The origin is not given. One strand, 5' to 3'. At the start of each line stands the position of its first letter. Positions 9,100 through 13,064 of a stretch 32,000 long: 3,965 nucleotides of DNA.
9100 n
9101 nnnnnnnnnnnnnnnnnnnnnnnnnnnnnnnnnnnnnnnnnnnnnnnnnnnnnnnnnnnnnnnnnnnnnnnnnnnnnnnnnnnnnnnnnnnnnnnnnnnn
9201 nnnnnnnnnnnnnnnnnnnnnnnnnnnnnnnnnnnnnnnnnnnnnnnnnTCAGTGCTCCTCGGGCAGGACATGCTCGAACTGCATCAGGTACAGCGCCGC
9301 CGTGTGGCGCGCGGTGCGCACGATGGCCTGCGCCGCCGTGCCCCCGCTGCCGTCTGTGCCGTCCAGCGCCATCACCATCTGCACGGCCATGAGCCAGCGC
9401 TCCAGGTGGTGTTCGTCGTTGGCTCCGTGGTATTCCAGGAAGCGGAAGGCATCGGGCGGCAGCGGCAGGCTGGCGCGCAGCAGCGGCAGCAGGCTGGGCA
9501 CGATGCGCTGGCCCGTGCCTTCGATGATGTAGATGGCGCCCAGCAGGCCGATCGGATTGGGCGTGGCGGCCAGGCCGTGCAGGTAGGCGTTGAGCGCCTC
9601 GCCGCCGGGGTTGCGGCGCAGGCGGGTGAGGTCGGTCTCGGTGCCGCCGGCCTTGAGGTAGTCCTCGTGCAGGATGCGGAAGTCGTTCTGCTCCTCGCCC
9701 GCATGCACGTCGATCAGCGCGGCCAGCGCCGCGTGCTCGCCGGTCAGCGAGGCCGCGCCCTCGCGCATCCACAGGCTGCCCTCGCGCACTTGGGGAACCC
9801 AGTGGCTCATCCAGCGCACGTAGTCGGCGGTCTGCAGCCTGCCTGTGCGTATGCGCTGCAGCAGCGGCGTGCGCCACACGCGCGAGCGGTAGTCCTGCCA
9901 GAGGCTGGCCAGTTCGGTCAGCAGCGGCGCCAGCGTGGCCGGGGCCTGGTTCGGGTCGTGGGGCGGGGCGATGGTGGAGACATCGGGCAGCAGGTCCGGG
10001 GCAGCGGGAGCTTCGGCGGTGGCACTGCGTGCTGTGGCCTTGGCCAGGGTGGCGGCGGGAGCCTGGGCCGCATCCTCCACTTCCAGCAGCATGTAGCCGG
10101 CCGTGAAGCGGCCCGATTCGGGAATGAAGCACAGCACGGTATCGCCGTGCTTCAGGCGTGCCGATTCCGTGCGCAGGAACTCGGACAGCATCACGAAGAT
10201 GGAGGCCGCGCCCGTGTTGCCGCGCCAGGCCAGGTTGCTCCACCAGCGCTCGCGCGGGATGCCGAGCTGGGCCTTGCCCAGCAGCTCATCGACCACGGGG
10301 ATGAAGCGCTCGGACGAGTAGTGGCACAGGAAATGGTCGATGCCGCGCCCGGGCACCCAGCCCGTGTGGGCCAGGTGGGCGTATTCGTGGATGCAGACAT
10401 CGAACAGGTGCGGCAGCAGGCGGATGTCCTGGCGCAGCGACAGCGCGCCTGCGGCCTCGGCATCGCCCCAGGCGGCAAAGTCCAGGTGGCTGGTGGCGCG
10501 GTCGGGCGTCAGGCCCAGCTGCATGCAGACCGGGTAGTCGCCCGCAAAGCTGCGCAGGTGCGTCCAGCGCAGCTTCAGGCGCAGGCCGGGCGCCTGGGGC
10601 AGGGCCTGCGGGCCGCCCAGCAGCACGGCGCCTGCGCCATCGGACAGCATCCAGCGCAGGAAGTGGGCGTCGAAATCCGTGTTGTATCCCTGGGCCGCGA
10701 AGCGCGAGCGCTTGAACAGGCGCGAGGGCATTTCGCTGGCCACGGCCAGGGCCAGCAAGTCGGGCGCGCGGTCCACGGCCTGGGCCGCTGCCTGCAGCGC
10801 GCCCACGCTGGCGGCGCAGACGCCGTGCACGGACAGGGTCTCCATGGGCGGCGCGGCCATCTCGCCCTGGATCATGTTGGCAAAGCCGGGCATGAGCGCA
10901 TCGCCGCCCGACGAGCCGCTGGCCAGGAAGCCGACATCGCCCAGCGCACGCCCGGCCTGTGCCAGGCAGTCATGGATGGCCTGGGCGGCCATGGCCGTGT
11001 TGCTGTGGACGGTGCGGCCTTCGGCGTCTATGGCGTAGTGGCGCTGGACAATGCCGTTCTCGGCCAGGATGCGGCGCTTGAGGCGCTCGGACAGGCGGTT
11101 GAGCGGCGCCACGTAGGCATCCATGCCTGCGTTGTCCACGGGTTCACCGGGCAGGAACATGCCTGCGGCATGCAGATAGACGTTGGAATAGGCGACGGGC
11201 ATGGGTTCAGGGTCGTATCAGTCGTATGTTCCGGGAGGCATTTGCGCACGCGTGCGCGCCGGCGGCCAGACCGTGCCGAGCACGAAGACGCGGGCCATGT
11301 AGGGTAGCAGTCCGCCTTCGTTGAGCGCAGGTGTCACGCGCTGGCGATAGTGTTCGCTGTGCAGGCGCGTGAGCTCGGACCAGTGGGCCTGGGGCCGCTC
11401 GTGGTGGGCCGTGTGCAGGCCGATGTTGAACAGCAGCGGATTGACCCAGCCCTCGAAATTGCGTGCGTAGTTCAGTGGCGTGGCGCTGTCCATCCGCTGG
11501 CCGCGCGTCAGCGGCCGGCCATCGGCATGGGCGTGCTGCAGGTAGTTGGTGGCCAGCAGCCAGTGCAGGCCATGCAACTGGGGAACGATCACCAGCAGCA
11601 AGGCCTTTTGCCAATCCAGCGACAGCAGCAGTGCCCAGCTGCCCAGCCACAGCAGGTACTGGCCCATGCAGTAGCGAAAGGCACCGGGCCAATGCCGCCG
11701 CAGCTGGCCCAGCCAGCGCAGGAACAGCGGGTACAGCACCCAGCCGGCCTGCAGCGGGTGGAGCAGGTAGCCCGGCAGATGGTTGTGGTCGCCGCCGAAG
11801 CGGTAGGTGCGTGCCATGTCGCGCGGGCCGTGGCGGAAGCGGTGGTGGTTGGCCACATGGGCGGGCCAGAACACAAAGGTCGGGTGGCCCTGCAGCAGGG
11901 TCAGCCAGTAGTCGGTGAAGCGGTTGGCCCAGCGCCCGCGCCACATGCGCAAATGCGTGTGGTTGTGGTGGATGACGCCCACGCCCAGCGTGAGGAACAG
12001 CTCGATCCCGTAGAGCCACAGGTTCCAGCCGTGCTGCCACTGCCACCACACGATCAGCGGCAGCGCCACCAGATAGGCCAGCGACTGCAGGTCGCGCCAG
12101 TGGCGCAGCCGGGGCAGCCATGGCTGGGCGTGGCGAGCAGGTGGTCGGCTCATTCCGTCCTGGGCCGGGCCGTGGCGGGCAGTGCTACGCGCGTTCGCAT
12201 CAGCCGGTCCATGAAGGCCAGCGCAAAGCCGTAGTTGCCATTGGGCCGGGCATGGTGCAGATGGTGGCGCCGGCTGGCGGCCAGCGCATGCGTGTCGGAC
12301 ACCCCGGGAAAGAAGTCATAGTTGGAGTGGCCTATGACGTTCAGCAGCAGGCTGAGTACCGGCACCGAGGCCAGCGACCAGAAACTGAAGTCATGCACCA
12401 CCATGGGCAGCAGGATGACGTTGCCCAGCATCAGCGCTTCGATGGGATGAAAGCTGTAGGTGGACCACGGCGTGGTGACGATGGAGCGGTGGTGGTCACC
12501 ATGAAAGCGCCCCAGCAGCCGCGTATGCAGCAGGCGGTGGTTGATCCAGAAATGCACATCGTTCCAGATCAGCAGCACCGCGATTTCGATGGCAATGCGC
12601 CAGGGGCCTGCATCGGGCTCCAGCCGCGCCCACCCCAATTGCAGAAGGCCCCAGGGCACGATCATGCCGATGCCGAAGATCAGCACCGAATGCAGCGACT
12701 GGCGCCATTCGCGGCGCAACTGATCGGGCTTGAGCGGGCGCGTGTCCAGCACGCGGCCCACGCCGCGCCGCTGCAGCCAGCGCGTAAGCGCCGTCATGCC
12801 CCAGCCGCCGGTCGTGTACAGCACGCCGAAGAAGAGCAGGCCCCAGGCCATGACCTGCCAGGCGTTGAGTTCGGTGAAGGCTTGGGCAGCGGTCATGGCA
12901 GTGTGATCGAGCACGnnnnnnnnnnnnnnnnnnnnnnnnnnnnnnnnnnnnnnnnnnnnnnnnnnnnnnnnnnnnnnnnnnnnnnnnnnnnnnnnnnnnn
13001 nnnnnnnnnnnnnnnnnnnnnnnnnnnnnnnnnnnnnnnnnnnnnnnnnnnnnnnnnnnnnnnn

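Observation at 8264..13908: Five-gene operon pairing a condensing enzyme with three different diiron oxygenase families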

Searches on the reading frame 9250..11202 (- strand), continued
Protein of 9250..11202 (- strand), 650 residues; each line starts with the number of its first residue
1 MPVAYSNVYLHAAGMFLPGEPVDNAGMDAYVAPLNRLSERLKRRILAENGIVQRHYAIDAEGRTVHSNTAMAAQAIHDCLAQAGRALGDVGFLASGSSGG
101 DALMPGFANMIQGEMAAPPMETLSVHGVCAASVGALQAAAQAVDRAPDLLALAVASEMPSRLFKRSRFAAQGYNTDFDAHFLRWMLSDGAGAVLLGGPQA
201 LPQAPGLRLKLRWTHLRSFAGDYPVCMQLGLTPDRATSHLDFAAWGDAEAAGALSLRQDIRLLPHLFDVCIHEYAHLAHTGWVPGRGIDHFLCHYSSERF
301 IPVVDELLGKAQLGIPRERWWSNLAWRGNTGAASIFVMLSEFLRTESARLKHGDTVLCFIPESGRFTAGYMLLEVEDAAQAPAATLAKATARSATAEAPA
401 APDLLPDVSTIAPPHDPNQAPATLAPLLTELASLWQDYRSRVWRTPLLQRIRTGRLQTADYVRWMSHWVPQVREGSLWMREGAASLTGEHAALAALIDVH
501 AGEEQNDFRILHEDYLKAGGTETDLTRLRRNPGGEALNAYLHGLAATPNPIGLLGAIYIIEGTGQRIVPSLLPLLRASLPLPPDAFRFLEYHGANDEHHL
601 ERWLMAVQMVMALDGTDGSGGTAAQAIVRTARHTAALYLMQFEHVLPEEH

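Call 72: find_encoding_contigs(protein=P0464, flank=8000, max_places=2)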
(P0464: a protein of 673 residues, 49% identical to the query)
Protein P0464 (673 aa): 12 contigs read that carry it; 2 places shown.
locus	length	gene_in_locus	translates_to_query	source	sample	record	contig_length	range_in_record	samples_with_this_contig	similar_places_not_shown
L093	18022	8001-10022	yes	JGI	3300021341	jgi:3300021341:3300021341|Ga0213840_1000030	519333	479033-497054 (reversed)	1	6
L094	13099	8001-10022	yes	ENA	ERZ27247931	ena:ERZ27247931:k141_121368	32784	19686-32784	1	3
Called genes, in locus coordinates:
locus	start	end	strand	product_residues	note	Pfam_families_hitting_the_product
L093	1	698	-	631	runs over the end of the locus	-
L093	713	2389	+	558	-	-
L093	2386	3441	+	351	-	-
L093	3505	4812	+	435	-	-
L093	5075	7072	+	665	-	PF01839:FG-GAP (faint), PF13517:FG-GAP_3, PF07593:UnbV_ASPIC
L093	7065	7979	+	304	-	PF03116:NQR2_RnfD_RnfE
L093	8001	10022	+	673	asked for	PF00108:Thiolase_N (weak), PF00109:ketoacyl-synt (weak), PF08541:ACP_syn_III_C, PF14518:Haem_oxygenas_2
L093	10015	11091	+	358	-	PF22523:DUF6999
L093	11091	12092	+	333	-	PF00487:FA_desaturase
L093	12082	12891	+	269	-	PF02332:Phenol_Hydrox (faint)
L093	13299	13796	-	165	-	PF13690:CheX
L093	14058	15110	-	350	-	PF02729:OTCace_N, PF00185:OTCace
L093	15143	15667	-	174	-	PF00156:Pribosyltran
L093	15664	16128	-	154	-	-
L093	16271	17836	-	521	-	-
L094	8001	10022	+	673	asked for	PF00108:Thiolase_N (weak), PF00109:ketoacyl-synt (weak), PF08541:ACP_syn_III_C, PF14518:Haem_oxygenas_2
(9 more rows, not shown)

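Call 73: find_encoding_contigs(protein=P0472, flank=8000, max_places=1)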
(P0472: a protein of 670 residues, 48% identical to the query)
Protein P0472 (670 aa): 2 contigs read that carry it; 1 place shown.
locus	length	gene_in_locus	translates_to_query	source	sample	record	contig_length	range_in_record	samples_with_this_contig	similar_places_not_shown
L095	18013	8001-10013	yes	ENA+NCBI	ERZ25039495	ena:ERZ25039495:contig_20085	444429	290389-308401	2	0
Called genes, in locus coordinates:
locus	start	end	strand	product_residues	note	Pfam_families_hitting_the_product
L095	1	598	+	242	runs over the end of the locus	PF22073:Cep192_D4 (weak), PF15780:ASH (faint), PF22544:HYDIN_VesB_CFA65-like_Ig (weak)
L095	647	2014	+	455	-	PF07394:DUF1501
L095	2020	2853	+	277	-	PF07635:PSCyt1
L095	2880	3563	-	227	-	PF13161:DUF3996 (weak)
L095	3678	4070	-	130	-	PF11528:DUF3224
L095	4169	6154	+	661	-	PF01839:FG-GAP (faint), PF13517:FG-GAP_3, PF07593:UnbV_ASPIC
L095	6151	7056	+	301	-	PF03116:NQR2_RnfD_RnfE (weak)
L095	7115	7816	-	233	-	PF04116:FA_hydroxylase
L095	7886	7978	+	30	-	-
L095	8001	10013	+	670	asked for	PF00108:Thiolase_N (faint), PF08541:ACP_syn_III_C, PF14518:Haem_oxygenas_2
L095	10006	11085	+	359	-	PF22523:DUF6999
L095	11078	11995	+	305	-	PF00487:FA_desaturase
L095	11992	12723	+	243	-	-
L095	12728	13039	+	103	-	-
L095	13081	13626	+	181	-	-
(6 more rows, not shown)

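Call 85: search_protein_families(library=ncbifam, proteins=[P0075, P0117, P0244, P0250, P0391, P0262, P0263, P0267, P0270, P0278], max_evalue=1e-20)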
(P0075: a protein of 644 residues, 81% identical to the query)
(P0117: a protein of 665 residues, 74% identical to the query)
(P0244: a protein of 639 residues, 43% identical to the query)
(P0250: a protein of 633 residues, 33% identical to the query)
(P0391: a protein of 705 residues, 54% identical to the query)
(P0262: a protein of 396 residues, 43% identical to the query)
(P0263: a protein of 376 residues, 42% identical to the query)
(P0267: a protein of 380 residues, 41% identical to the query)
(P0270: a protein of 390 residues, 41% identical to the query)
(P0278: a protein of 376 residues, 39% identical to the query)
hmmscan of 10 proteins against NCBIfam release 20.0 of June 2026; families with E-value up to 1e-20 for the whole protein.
P0075 (644 aa): 2 families
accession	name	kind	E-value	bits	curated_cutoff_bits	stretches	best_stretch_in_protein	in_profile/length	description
NF005293.2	PRK06816.1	subfamily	5.5e-92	308.7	450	1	8-375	1-377/378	StlD/DarB family beta-ketosynthase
NF053539.1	resorcinol_DarB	exception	6.4e-73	246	550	1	7-373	2-374/377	dialkylresorcinol biosynthesis protein DarB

P0117 (665 aa): 2 families
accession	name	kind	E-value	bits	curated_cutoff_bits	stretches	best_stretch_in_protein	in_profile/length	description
NF005293.2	PRK06816.1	subfamily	5e-88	295.7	450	1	8-377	1-377/378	StlD/DarB family beta-ketosynthase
NF053539.1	resorcinol_DarB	exception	1.2e-67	228.6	550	1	7-374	2-373/377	dialkylresorcinol biosynthesis protein DarB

P0244 (639 aa): 4 families
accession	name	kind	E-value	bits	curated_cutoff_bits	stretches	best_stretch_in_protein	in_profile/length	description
NF005293.2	PRK06816.1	subfamily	1.2e-103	347.1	450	1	7-381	1-378/378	StlD/DarB family beta-ketosynthase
NF053539.1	resorcinol_DarB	exception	7.4e-91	305.1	550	1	6-381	2-377/377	dialkylresorcinol biosynthesis protein DarB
NF006829.0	PRK09352.1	subfamily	8e-27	94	249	1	7-365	5-307/322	beta-ketoacyl-ACP synthase 3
TIGR00747.1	fabH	subfamily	3.7e-21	75.6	292.1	0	8-217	4-185/322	beta-ketoacyl-ACP synthase III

P0250 (633 aa): 4 families
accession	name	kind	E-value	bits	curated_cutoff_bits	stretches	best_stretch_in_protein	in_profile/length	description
NF005293.2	PRK06816.1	subfamily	5.4e-133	443.7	450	1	8-380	1-378/378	StlD/DarB family beta-ketosynthase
NF053539.1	resorcinol_DarB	exception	8.2e-123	410.2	550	1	6-380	1-377/377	dialkylresorcinol biosynthesis protein DarB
NF006829.0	PRK09352.1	subfamily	8.9e-26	90.6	249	1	8-363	5-306/322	beta-ketoacyl-ACP synthase 3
TIGR00747.1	fabH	subfamily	1e-21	77.4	292.1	1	9-362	4-306/322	beta-ketoacyl-ACP synthase III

P0391 (705 aa): 3 families
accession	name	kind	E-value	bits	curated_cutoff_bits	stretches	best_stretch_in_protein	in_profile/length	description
NF005293.2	PRK06816.1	subfamily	6.2e-123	410.6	450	1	5-382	1-378/378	StlD/DarB family beta-ketosynthase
NF053539.1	resorcinol_DarB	exception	8.9e-108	360.7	550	1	5-382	3-377/377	dialkylresorcinol biosynthesis protein DarB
NF006829.0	PRK09352.1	subfamily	3.9e-25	88.5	249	0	193-365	158-306/322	beta-ketoacyl-ACP synthase 3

P0262 (396 aa): 3 families
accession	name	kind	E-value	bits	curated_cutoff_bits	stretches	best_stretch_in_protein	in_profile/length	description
NF005293.2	PRK06816.1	subfamily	1.8e-123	412.3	450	1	7-377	2-378/378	StlD/DarB family beta-ketosynthase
NF053539.1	resorcinol_DarB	exception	4.6e-110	368.3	550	1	6-377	3-377/377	dialkylresorcinol biosynthesis protein DarB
NF006829.0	PRK09352.1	subfamily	3.5e-21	75.5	249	0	4-360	3-306/322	beta-ketoacyl-ACP synthase 3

P0263 (376 aa): 4 families
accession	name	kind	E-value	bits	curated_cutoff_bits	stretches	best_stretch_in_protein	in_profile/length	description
NF005293.2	PRK06816.1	subfamily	5e-127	424.1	450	1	4-372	1-378/378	StlD/DarB family beta-ketosynthase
NF053539.1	resorcinol_DarB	exception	1.7e-116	389.5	550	1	3-372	2-377/377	dialkylresorcinol biosynthesis protein DarB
NF006829.0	PRK09352.1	subfamily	3.7e-27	95.2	249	1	4-354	5-305/322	beta-ketoacyl-ACP synthase 3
NF006720.0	PRK09258.1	equivalog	2e-21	76.7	285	1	4-356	6-324/338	3-oxoacyl-ACP synthase III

P0267 (380 aa): 3 families
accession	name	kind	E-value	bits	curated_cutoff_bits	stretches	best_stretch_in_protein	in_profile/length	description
NF005293.2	PRK06816.1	subfamily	3.9e-93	312.5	450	1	7-370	1-378/378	StlD/DarB family beta-ketosynthase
NF053539.1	resorcinol_DarB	exception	7.2e-82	275.5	550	1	7-370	3-377/377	dialkylresorcinol biosynthesis protein DarB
NF006829.0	PRK09352.1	subfamily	9.1e-25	87.3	249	1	6-353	4-306/322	beta-ketoacyl-ACP synthase 3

P0270 (390 aa): 4 families
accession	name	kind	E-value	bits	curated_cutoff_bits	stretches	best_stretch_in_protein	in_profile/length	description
NF005293.2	PRK06816.1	subfamily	2e-130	435.2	450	1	9-388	1-378/378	StlD/DarB family beta-ketosynthase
NF053539.1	resorcinol_DarB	exception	2.9e-119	398.6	550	1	7-388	1-377/377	dialkylresorcinol biosynthesis protein DarB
NF006829.0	PRK09352.1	subfamily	6.6e-29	100.9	249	0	9-165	5-149/322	beta-ketoacyl-ACP synthase 3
TIGR00747.1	fabH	subfamily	6.9e-22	77.9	292.1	0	10-165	4-147/322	beta-ketoacyl-ACP synthase III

P0278 (376 aa): 4 families
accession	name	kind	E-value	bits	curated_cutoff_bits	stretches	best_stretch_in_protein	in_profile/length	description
NF005293.2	PRK06816.1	subfamily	3.1e-98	329.3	450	1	4-376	1-378/378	StlD/DarB family beta-ketosynthase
NF053539.1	resorcinol_DarB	exception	1e-82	278.3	550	1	3-376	2-377/377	dialkylresorcinol biosynthesis protein DarB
NF006829.0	PRK09352.1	subfamily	1.3e-26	93.3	249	1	4-358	5-305/322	beta-ketoacyl-ACP synthase 3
TIGR00747.1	fabH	subfamily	4.8e-21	75.2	292.1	0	4-358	3-306/322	beta-ketoacyl-ACP synthase III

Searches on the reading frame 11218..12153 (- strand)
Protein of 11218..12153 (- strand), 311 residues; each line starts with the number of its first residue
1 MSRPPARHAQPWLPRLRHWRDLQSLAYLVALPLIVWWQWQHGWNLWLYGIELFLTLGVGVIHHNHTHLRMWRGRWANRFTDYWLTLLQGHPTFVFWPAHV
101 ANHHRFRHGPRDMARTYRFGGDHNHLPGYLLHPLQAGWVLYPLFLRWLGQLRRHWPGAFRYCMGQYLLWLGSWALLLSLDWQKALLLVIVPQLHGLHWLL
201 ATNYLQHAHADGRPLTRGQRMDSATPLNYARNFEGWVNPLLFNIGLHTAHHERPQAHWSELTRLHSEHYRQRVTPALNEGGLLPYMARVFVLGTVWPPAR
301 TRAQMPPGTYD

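Call 3: search_protein_families(library=pfam, proteins=[window:11218-12153:-], max_evalue=0.01)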
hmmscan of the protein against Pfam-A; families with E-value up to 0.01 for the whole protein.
window:11218-12153:- (311 aa): 1 family
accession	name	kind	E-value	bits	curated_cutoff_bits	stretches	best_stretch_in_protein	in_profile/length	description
PF00487.30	FA_desaturase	-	2.3e-20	73.9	29.7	1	52-270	14-240/253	Fatty acid desaturase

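Call 5: search_protein_families(library=ncbifam, proteins=[window:11218-12153:-], max_evalue=0.01)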
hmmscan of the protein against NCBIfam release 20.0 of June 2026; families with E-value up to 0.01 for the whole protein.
window:11218-12153:- (311 aa): 0 families

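Call 28: search_solved_structures(query=window:11218-12153:-, max_evalue=1)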
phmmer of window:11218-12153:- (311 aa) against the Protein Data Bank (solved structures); distinct sequences matched with E-value up to 1: 0.

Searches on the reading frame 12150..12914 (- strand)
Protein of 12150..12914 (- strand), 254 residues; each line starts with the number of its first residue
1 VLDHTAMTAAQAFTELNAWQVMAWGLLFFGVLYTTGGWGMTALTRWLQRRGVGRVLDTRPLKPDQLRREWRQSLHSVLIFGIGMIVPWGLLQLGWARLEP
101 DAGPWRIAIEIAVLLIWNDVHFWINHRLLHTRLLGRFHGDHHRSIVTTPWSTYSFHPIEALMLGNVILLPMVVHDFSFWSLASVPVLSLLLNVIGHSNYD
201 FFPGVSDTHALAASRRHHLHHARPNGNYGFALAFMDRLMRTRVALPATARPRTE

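Call 3: search_protein_families(library=pfam, proteins=[window:12150-12914:-], max_evalue=0.01)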
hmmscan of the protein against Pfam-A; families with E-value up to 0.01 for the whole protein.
window:12150-12914:- (254 aa): 1 family
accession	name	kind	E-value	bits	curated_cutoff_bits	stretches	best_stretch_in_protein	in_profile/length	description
PF04116.19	FA_hydroxylase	-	5.3e-22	79.1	31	1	112-241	2-132/132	Fatty acid hydroxylase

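Call 5: search_protein_families(library=ncbifam, proteins=[window:12150-12914:-], max_evalue=0.01)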
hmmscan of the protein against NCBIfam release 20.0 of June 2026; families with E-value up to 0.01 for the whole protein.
window:12150-12914:- (254 aa): 0 families

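Call 29: search_solved_structures(query=window:12150-12914:-, max_evalue=1)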
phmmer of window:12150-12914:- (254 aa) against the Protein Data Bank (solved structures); distinct sequences matched with E-value up to 1: 0.
